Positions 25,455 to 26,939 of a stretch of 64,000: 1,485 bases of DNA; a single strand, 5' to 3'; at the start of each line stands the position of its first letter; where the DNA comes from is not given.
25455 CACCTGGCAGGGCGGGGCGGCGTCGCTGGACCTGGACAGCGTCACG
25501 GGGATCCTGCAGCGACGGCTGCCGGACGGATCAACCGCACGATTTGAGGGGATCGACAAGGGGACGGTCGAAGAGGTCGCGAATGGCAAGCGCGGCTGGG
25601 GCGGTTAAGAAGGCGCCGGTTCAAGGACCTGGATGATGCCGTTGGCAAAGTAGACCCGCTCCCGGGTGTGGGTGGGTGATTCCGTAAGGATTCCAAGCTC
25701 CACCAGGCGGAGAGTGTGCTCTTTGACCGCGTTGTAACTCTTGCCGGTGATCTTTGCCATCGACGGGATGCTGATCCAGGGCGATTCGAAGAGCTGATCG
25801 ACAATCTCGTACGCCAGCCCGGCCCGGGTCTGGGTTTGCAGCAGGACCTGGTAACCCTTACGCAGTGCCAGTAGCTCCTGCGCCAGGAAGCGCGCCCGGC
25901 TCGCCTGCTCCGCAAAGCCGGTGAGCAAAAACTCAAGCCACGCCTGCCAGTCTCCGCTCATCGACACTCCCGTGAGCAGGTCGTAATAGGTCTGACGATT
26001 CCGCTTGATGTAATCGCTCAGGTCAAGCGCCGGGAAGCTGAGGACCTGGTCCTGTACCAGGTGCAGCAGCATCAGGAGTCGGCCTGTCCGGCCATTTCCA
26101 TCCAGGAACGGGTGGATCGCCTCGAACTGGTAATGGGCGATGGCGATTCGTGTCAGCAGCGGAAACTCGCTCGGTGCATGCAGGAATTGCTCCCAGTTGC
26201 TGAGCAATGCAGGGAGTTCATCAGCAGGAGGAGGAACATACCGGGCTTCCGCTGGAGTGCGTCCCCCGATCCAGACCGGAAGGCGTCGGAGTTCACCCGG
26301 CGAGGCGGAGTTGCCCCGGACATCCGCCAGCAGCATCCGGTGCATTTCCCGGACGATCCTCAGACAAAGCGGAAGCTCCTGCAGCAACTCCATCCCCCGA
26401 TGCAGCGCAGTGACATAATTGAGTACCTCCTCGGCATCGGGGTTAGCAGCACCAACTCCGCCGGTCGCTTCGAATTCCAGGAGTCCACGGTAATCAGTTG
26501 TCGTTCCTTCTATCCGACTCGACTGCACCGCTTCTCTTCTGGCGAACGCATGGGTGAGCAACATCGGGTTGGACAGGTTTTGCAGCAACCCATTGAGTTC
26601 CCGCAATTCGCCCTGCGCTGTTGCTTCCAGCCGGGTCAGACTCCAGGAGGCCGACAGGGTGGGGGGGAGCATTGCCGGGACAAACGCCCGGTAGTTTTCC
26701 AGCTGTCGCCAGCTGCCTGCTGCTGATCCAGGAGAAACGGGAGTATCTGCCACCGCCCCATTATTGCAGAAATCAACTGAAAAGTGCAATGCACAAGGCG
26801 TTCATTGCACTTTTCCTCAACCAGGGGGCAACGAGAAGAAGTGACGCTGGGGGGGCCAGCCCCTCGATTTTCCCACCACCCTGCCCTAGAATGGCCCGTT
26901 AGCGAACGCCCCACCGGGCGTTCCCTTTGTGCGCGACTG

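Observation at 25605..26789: Solo Fic protein with canonical active site and an N-terminal inhibitory-helix motif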

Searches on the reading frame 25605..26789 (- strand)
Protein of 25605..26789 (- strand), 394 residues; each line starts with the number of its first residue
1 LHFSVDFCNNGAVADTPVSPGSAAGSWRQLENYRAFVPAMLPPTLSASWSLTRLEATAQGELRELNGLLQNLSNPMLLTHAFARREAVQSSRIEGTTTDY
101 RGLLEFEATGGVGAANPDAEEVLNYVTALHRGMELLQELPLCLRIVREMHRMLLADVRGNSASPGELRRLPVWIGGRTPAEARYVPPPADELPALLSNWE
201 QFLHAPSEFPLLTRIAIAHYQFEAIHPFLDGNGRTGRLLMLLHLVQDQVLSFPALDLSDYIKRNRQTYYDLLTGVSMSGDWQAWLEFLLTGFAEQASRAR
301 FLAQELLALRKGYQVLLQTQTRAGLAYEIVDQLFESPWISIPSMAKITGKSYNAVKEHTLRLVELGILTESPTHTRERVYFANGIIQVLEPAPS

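Call 3: search_protein_families(library=pfam, proteins=[window:25605-26789:-], max_evalue=0.01)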
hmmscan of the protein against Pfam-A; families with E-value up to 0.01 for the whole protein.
window:25605-26789:- (394 aa): 2 families
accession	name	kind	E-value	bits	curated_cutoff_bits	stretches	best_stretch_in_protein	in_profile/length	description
PF02661.23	Fic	-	4.9e-21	75.8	24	1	141-244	2-93/93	Fic/DOC family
PF13784.11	Fic_N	-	1.1e-20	73.8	26.7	1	56-134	5-82/82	Fic/DOC family N-terminal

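Call 4: search_protein_families(library=ncbifam, proteins=[window:25605-26789:-], max_evalue=0.01)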
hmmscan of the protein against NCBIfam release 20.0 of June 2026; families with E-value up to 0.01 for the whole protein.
window:25605-26789:- (394 aa): 3 families
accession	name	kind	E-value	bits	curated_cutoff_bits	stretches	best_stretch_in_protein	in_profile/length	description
NF046030.1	ProtAdlyltaseSoFic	equivalog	9.6e-59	199.1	550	1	50-389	23-355/361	protein adenylyltransferase Fic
TIGR02613.1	mob_myst_B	hypoth_equivalog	0.00035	20.5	124.4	1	214-287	110-184/186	mobile mystery protein B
NF007672.0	PRK10347.1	equivalog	0.0053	16.5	181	0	140-265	53-175/200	putative adenosine monophosphate-protein transferase Fic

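Call 5: search_solved_structures(query=window:25605-26789:-, show_alignments=3, max_evalue=0.001)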
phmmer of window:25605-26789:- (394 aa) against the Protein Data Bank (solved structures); distinct sequences matched with E-value up to 0.001: 28.
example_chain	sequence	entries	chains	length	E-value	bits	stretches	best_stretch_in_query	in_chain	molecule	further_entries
9tc4_A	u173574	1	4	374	6.6e-46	160.6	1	50-378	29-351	Protein adenylyltransferase SoFic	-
9vjc_A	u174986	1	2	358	1.7e-45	159.2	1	40-389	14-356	Protein adenylyltransferase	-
9tch_A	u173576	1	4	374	2.1e-45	158.9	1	56-378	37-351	Protein adenylyltransferase SoFic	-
9tcl_B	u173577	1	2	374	3.1e-45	158.4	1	56-378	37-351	Protein adenylyltransferase SoFic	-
3eqx_A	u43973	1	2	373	3.5e-44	154.9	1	56-378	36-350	FIC DOMAIN CONTAINING TRANSCRIPTIONAL REGULATOR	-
3zcn_A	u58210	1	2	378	3.6e-44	154.9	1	51-378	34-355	ADENOSINE MONOPHOSPHATE-PROTEIN TRANSFERASE SOFIC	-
9tb0_A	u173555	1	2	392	5.8e-44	154.2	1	51-378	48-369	Protein adenylyltransferase SoFic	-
3zec_A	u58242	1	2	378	3e-43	151.8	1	56-378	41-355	ADENOSINE MONOPHOSPHATE-PROTEIN TRANSFERASE SOFIC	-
7cb8_A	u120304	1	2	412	5.5e-24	88.4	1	79-389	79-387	Fic-domain containing protein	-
4rgl_A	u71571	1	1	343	4.4e-14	55.9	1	182-294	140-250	Filamentation induced by cAMP protein Fic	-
7xux_A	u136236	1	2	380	3e-13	53.1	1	74-302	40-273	Fido domain-containing protein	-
6i7j_A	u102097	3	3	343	1.5e-11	47.5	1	113-289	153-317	Adenosine monophosphate-protein transferase FICD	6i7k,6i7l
6i7i_A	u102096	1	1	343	1.6e-11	47.5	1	98-289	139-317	Adenosine monophosphate-protein transferase FICD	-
6zmd_B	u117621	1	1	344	2.5e-11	46.8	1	123-289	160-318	Protein adenylyltransferase FICD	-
6i7h_A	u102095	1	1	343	2.7e-11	46.7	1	117-289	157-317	Adenosine monophosphate-protein transferase FICD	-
8cil_A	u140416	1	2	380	1e-10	44.7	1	180-305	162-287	Fic family protein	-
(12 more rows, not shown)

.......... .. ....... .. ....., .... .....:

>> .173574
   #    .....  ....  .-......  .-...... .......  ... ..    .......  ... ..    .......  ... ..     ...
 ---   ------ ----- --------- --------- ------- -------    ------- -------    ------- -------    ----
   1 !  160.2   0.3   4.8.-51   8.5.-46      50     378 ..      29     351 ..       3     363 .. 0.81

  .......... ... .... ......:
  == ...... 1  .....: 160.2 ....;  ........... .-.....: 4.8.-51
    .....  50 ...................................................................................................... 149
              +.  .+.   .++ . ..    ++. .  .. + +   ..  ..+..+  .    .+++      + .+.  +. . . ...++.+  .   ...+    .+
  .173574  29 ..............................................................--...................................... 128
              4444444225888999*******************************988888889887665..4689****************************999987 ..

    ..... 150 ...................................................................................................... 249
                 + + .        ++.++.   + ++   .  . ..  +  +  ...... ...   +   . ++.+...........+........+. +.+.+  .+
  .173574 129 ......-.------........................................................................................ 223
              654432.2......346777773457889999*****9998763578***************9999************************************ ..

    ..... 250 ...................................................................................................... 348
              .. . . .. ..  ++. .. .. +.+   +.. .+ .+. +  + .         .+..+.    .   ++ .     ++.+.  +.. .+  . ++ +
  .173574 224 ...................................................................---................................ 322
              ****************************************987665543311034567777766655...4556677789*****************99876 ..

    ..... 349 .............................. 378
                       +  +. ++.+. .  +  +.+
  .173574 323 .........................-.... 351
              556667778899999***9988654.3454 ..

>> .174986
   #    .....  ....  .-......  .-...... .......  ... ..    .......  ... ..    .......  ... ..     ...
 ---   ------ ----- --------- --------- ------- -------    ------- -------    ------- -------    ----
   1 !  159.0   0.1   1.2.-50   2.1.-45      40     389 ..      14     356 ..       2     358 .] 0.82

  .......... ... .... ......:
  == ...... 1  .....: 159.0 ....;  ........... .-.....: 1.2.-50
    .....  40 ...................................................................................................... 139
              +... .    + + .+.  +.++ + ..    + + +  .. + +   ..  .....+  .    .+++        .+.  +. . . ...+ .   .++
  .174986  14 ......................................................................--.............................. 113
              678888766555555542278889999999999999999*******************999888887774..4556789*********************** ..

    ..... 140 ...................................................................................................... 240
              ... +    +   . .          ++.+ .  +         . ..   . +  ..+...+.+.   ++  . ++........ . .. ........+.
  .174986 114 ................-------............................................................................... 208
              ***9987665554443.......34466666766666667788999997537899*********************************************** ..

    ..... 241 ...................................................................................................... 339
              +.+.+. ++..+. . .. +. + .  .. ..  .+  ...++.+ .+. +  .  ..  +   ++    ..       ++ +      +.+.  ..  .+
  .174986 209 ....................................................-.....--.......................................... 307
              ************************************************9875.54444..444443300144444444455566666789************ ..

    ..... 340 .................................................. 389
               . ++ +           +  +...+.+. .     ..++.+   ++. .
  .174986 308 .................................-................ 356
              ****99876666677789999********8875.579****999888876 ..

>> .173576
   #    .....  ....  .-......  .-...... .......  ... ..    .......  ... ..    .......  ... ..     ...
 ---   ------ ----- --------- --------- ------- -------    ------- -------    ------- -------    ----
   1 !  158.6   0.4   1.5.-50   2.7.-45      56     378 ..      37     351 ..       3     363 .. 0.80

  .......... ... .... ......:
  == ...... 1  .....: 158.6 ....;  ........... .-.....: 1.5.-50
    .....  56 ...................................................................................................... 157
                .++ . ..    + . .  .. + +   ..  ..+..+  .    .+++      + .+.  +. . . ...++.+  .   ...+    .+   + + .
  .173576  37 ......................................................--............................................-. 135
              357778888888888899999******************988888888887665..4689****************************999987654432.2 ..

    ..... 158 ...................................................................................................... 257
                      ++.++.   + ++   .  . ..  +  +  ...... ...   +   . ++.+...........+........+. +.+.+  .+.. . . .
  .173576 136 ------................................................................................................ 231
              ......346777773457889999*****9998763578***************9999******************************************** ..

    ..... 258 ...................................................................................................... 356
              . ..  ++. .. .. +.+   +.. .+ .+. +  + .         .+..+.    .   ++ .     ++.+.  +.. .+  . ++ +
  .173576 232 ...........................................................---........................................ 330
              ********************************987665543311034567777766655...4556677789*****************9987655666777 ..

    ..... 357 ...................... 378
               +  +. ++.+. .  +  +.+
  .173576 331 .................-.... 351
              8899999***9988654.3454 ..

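Call 10: find_homologous_proteins(query=window:25605-26789:-, max_evalue=1e-10)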
Query window:25605-26789:- (394 aa): 6017 proteins with E <= 1e-10 among 8000 candidates; the best 120 are listed.
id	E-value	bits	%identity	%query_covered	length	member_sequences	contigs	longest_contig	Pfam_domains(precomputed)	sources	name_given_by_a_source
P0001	2.3e-231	786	99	90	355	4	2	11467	PF13784.12,PF02661.24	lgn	-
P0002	9.8e-159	547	67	94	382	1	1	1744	PF13784.12,PF02661.24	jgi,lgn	-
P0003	1.4e-91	326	48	91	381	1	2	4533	PF13784.12,PF02661.24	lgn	-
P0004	4.6e-91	324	49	92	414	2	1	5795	PF13784.12,PF02661.24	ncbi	-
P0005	7.1e-91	323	44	96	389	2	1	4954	PF13784.12,PF02661.24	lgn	-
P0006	4.1e-90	321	47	91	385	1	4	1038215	PF13784.12,PF02661.24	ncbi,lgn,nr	ncbi:MAG: Fic family protein [Nitrospirota bacterium]|nr:Fic family protein [Nitrospirota bacterium]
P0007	4.4e-90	321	47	91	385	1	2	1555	PF13784.12,PF02661.24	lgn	-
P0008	6.8e-90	320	47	91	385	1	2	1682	PF13784.12,PF02661.24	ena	-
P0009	1.1e-89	320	45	98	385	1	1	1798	PF13784.12,PF02661.24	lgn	-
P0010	1.4e-89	319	47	95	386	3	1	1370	PF13784.12,PF02661.24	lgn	-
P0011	1.4e-89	319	47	91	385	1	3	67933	PF13784.12,PF02661.24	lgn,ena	-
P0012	1.6e-89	319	47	92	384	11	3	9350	PF25212.3,PF13784.12,PF02661.24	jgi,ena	-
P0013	4.3e-89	318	44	96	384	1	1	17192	PF13784.12,PF02661.24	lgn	-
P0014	4.7e-89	318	47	91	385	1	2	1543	PF13784.12,PF02661.24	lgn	-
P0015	4.8e-89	317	47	91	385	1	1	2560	PF13784.12,PF02661.24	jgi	jgi:Fic family protein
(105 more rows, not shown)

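Call 12: find_encoding_contigs(protein=P0001, flank=10000, max_places=6)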
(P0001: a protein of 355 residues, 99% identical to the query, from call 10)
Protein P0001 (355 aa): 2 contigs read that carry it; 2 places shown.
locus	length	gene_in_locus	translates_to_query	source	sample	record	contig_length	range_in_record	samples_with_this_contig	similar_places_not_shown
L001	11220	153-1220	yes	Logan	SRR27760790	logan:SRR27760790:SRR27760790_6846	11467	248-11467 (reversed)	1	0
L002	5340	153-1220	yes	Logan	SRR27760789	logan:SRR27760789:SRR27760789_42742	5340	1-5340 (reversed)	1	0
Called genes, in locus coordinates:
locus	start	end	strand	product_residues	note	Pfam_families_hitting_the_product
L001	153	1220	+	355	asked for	PF13784:Fic_N, PF02661:Fic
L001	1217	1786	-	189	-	-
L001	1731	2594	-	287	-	-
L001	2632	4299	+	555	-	PF01946:Thi4 (weak), PF01266:DAO (weak), PF01593:Amino_oxidase, PF13450:NAD_binding_8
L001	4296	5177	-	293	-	PF00231:ATP-synt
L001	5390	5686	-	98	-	PF09723:Zn_ribbon_8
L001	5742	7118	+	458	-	-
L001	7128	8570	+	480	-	-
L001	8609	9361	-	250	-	PF13083:KH_KhpA-B, PF01424:R3H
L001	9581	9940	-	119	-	PF01910:Thiamine_BP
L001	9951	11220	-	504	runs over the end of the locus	?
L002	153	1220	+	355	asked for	PF13784:Fic_N, PF02661:Fic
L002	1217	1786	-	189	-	-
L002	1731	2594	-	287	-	-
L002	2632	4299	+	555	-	PF01946:Thi4 (weak), PF01266:DAO (weak), PF01593:Amino_oxidase, PF13450:NAD_binding_8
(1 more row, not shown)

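Call 13: find_encoding_contigs(protein=P0002, flank=10000, max_places=6)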
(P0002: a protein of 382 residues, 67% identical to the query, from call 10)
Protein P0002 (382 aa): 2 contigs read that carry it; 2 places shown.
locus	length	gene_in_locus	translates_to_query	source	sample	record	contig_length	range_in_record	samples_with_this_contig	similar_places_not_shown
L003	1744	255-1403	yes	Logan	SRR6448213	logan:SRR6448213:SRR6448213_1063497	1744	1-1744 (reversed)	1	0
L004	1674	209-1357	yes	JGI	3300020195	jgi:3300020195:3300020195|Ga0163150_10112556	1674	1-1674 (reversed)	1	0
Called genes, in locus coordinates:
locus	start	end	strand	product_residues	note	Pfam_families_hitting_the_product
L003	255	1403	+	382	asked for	PF13784:Fic_N, PF02661:Fic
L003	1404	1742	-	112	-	?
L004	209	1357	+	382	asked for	PF13784:Fic_N, PF02661:Fic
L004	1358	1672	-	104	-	?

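Call 18: find_related_loci(query=window:25605-26753:-, collection=genome_contigs, flank=10000)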
Query window:25605-26753:- (382 aa) in genome_contigs; peptide patterns used: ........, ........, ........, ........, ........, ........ (x = any residue, [..] = any of these).
600 stretches matched a pattern (row limit reached: there are more); 593 encode a relative of the query (tblastn E <= 1e-3); the best 80 are kept; 80 distinct loci.
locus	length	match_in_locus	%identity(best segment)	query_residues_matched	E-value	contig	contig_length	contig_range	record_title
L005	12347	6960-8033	46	23-378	2e-94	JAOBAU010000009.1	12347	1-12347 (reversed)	MAG: Acidobacteria bacterium isolate RYN_27 scaffold_2649650, whole genome shotgun sequence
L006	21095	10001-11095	45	16-378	6e-94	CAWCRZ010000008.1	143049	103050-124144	MAG: uncultured Acidobacteriaceae bacterium isolate MFD04428.bin.2.97 genome assembly, contig: contig_19079, whole genom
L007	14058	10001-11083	46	20-378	1e-92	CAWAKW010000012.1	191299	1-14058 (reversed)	MAG: Nitrospirota bacterium isolate MFD02134.bin.1.156 genome assembly, contig: contig_3402, whole genome shotgun sequen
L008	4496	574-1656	45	20-378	7e-92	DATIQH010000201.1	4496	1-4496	MAG TPA_asm: Nitrospiraceae bacterium isolate SMAG_U15872 k141_410932, whole genome shotgun sequence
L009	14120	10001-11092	44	19-380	1e-91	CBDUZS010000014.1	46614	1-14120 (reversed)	MAG TPA_asm: uncultured bacterium isolate SRR22302363_binner123_Refined_18 genome assembly, contig: ERZ25749332.120, who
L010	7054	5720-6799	46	21-378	9e-91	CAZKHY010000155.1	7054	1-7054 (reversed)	MAG TPA_asm: uncultured Nitrospira sp. isolate SRP093762_co1_15 genome assembly, contig: NODE_5862_length_7054_cov_6.579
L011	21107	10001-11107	44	12-378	4e-89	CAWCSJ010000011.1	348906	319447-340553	MAG: uncultured Acidobacteriaceae bacterium isolate MFD05377.bin.2.20 genome assembly, contig: contig_16168, whole genom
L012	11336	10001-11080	44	21-377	4e-89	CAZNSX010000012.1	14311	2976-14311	MAG TPA_asm: uncultured bacterium isolate SRP323688_co1_195 genome assembly, contig: NODE_6656_length_14311_cov_18.03219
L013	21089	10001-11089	44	19-377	4e-88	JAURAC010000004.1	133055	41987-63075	MAG: Candidatus Subterrananammoxibius californiae isolate Bin_309 NODE_4_length_133055_cov_23.039707, whole genome shotg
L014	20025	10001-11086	46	20-376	4e-88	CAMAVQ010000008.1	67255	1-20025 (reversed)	MAG: Gemmatimonas phototrophica isolate MaH-09apr19-249 genome assembly, contig: MaH-09apr19-C719, whole genome shotgun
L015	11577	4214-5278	46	23-375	1e-87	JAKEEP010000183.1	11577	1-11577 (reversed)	MAG: Phycisphaerales bacterium isolate PMV_1.43 PMV_1.43.k101_829682, whole genome shotgun sequence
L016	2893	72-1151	44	21-378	2e-89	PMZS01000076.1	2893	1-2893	MAG: Spirochaetaceae bacterium isolate fen_1364 73.20110800_E3D.78_contig_233348, whole genome shotgun sequence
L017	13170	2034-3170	44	10-377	3e-87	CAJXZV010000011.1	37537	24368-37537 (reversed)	MAG TPA_asm: uncultured Eubacteriales bacterium isolate SRR1628696_bin.3_MetaBAT_v2.12.1_MAG genome assembly, contig: NO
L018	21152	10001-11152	41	1-382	5e-87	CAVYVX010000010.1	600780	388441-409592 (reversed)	MAG: uncultured Acidobacteriaceae bacterium isolate MFD01476.bin.1.152 genome assembly, contig: contig_39426, whole geno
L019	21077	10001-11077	44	19-378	3e-86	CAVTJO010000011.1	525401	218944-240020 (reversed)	MAG: uncultured Bacteroidetes bacterium isolate MFD05942.bin.1.467 genome assembly, contig: contig_29679, whole genome s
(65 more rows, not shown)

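Call 19: search_protein_families(library=padloc, proteins=[window:25605-26753:-], max_evalue=0.01)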
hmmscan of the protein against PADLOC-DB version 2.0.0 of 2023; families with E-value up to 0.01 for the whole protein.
window:25605-26753:- (382 aa): 8 families
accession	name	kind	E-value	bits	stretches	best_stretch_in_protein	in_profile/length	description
PDLC03963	SoFic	-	1.4e-105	351.6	1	20-377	5-358/361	-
PDLC04966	PDC-S24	-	1.2e-17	62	1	134-264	237-369/497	-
PDLC04836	PDC-S04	-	2e-16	57.9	1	75-242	30-197/244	-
PDLC04837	PDC-S04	-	3.4e-14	50.7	1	77-237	32-188/234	-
PDLC04840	PDC-S04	-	4.9e-14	50.6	1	109-238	53-180/227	-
PDLC04839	PDC-S04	-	1.5e-13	48.8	1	128-257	58-180/205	-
PDLC04838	PDC-S04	-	3.9e-07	28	1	129-256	63-187/209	-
PDLC04964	PDC-S23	-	0.0061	13.8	0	186-239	234-288/331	-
